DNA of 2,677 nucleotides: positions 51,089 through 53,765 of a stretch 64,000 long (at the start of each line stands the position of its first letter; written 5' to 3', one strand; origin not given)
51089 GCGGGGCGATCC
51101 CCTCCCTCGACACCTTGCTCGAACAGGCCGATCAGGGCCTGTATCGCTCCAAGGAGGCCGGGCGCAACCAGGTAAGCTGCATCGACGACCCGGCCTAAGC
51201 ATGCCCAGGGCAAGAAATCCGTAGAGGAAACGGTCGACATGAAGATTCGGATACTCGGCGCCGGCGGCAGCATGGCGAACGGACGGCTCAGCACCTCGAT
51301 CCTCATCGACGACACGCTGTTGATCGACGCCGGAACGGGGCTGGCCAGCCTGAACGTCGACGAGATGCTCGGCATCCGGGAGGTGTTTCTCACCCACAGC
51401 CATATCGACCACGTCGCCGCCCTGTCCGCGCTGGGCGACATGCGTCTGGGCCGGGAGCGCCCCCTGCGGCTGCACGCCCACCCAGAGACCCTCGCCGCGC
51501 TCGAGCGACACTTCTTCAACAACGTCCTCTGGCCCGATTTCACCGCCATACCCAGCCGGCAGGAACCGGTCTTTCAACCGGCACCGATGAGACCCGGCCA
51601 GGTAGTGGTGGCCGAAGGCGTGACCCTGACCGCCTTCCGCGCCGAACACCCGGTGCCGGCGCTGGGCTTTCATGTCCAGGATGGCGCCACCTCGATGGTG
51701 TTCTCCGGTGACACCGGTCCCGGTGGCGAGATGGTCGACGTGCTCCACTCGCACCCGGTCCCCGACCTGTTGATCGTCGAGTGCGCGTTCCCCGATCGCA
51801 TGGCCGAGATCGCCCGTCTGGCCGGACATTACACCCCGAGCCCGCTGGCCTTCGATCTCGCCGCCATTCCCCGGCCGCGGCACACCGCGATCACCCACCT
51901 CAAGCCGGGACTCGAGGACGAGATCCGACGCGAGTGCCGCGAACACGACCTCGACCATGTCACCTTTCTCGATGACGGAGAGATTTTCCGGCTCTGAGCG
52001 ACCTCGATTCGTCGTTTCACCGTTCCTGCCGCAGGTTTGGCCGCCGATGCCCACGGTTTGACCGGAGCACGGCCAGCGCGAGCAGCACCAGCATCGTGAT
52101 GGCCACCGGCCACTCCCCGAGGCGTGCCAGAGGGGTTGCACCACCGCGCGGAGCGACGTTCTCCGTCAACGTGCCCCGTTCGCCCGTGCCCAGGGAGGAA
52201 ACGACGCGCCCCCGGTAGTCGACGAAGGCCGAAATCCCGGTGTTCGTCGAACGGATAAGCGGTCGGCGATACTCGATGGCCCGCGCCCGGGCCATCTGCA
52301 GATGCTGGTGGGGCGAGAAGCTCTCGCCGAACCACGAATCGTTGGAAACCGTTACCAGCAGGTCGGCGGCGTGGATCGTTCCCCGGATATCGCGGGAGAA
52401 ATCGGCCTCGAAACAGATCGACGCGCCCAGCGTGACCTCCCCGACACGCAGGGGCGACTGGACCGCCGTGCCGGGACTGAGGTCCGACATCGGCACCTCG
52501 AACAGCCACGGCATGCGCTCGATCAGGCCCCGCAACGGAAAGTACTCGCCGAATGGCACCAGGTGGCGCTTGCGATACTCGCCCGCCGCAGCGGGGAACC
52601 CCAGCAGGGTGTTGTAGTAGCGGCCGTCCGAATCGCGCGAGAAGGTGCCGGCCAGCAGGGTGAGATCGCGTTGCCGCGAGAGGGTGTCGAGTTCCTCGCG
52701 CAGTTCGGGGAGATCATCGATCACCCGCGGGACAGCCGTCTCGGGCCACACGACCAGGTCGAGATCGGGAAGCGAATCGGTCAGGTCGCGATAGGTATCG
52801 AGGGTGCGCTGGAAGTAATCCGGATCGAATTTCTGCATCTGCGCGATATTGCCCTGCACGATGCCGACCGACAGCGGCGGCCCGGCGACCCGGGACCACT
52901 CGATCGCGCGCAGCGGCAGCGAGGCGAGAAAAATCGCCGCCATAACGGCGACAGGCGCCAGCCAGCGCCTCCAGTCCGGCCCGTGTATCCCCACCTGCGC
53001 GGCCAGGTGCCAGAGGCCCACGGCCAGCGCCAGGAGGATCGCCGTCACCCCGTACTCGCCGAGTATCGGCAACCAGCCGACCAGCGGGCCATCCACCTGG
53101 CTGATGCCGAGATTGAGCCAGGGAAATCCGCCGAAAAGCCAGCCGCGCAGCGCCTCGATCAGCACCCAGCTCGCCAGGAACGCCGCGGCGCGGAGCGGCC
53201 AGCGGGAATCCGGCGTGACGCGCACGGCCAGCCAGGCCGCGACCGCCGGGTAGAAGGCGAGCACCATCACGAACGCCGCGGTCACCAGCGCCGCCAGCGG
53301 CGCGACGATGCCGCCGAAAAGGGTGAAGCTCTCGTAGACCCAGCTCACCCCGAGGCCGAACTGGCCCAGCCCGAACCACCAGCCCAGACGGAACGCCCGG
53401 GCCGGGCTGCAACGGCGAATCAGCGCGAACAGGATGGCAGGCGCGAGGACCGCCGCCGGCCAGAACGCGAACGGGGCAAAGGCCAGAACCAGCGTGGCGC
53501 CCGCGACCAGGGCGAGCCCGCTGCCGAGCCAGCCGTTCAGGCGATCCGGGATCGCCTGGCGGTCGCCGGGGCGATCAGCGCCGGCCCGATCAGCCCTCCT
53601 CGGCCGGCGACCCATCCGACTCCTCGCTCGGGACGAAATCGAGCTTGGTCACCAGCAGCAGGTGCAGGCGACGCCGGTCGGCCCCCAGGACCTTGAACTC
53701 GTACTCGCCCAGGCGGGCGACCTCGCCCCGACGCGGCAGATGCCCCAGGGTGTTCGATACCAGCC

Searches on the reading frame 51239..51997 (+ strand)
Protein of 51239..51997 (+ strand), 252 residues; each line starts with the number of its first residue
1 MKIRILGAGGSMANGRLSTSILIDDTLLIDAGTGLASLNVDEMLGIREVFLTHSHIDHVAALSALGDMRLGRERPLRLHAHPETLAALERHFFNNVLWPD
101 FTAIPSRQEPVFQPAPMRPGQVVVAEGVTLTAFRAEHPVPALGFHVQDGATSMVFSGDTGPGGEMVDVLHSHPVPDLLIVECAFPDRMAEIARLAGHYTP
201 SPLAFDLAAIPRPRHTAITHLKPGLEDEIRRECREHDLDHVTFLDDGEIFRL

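Call 3: search_protein_families(library=pfam, proteins=[window:51239-51997:+], max_evalue=0.01)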
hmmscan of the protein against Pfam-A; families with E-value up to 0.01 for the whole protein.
window:51239-51997:+ (252 aa): 3 families
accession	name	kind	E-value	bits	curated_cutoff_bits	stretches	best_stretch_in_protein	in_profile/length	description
PF12706.13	Lactamase_B_2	-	2.4e-17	63.6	27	1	27-220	3-199/200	Beta-lactamase superfamily domain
PF00753.33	Lactamase_B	-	6.6e-11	43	22.7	1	16-168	4-159/196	Metallo-beta-lactamase superfamily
PF02112.21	PDEase_II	-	7.6e-09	35.6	23.7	1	45-108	82-148/340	cAMP phosphodiesterases class-II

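Call 4: search_protein_families(library=ncbifam, proteins=[window:51239-51997:+], max_evalue=0.01)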
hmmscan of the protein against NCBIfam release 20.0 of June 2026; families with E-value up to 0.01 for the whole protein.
window:51239-51997:+ (252 aa): 14 families
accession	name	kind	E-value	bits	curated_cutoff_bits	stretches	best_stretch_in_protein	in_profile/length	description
TIGR02651.1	RNase_Z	equivalog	1.8e-14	53.5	292.95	2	2-148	1-149/302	ribonuclease Z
NF000801.0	PRK00055.1-3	equivalog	1.8e-13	50.2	252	1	1-147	2-153/307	ribonuclease Z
NF002558.0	PRK02126.1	subfamily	5.6e-12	45.3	315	1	26-91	29-93/345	ribonuclease Z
NF041257.1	GntH_guanitoxin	equivalog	1.6e-10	40.4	333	1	1-79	13-104/374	guanitoxin biosynthesis MBL fold metallo-hydrolase GntH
NF041851.1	cyc_nuc_deg_phdiest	equivalog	1.2e-08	34.6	400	1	1-234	1-235/253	cyclic nucleotide-degrading phosphodiesterase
NF038231.1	MBL_Geo_Pelo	equivalog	1.9e-06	27.7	360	1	14-92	30-112/250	GPMC system MBL fold metallohydrolase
TIGR03307.1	PhnP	equivalog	6.1e-06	25.8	272.25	1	24-222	46-222/249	phosphonate metabolism protein PhnP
NF000805.0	PRK00055.2-3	equivalog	3.5e-05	23.2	416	0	45-149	55-153/307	ribonuclease Z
TIGR02650.1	RNase_Z_T_toga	equivalog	5.9e-05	22.4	507.05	1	24-78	18-76/277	ribonuclease Z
TIGR03675.1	arCOG00543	equivalog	0.0012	17.1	580.2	1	3-159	175-347/631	beta-CASP ribonuclease aCPSF1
TIGR02108.2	PQQ_syn_pqqB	equivalog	0.0019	17.7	245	1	45-139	78-160/298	pyrroloquinoline quinone biosynthesis protein PqqB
NF000800.0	PRK00055.1-1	equivalog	0.0019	17.3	398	0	46-148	57-152/305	ribonuclease Z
NF002553.0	PRK02113.1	equivalog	0.0021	17.5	386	1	16-93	33-112/252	MBL fold metallo-hydrolase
NF000806.0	PRK00055.2-4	equivalog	0.0051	16.1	363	0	4-63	5-71/280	ribonuclease Z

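Call 29: search_solved_structures(query=window:51239-51997:+, max_evalue=0.01)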
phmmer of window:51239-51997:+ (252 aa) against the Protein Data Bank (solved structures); distinct sequences matched with E-value up to 0.01: 6.
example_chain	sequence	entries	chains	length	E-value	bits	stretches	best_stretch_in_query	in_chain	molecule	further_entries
4ojv_A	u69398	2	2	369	8.4e-08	35.2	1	43-108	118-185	3',5'-cyclic-nucleotide phosphodiesterase 1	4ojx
6kns_A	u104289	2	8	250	1.2e-06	31.4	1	1-235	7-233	Putative metal-dependent hydrolase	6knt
1zkp_A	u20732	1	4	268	2.4e-05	27.2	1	1-249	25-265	hypothetical protein BA1088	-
1ww1_A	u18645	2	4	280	3e-05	26.8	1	24-91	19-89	tRNase Z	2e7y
8gyg_A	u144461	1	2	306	0.00041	23.1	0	20-225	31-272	Arysulfatase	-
9bhu_A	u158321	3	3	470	0.0075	19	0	72-124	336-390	Nucleotide-binding protein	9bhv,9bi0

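Call 52: find_related_loci(query=window:51239-51997:+, collection=metagenome_contigs, flank=10000)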
Query window:51239-51997:+ (252 aa) in metagenome_contigs; peptide patterns used: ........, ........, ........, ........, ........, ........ (x = any residue, [..] = any of these).
600 stretches matched a pattern (row limit reached: there are more); 96 encode a relative of the query (tblastn E <= 1e-3); the best 80 are kept; 80 distinct loci.
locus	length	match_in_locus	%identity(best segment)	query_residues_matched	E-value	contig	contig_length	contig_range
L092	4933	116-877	39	1-252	4e-56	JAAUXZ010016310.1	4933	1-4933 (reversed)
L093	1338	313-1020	39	1-235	1e-57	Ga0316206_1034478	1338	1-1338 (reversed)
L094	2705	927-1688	38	1-252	1e-54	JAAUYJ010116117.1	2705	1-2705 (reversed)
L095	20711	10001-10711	43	1-236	8e-54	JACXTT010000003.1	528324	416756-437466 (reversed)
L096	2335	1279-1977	43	1-232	1e-52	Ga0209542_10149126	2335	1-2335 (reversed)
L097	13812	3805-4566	41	1-252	2e-50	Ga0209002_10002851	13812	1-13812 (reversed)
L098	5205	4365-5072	43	1-235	1e-50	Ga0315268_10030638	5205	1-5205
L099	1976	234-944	41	1-236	5e-51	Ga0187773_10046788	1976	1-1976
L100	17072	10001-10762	40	1-252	6e-49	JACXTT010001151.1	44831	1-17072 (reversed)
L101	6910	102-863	41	1-252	2e-48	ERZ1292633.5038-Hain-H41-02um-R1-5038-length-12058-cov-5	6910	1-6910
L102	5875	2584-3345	39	1-252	2e-47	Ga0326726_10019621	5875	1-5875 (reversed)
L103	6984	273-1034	40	1-252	6e-47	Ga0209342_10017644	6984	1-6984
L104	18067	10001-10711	41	1-236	7e-46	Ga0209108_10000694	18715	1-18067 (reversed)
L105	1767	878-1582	37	1-232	3e-46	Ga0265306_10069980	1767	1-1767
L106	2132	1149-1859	41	1-236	1e-45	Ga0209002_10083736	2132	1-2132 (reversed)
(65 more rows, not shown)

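Call 77: search_protein_families(library=padloc, proteins=[window:51239-51997:+], max_evalue=0.001)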
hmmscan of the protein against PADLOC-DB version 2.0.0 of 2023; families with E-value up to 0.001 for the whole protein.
window:51239-51997:+ (252 aa): 0 families

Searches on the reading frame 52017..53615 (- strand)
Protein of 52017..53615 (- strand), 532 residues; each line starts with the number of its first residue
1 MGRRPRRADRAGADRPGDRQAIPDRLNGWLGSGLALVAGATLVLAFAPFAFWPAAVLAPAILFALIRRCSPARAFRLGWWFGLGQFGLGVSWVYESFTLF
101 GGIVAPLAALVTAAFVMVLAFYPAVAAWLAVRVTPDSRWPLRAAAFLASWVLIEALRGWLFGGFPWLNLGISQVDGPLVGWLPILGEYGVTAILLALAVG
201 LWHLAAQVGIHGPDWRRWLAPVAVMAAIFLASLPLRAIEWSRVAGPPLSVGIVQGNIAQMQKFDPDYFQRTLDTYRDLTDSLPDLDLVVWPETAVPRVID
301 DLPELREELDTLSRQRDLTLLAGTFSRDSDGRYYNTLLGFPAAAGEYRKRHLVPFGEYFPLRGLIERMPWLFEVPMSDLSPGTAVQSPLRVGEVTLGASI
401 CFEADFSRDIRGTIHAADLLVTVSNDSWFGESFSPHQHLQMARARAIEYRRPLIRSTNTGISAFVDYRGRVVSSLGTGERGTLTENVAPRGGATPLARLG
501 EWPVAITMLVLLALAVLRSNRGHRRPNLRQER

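Call 25: search_protein_families(library=pfam, proteins=[window:52017-53615:-], max_evalue=0.001)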
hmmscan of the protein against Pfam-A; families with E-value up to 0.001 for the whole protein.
window:52017-53615:- (532 aa): 2 families
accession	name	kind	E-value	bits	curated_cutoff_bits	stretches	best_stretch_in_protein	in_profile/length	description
PF20154.4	LNT_N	-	1.3e-37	129.8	27.1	1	38-198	1-157/159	Apolipoprotein N-acyltransferase N-terminal domain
PF00795.27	CN_hydrolase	-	1.5e-26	93.7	23.2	1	250-488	2-247/256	Carbon-nitrogen hydrolase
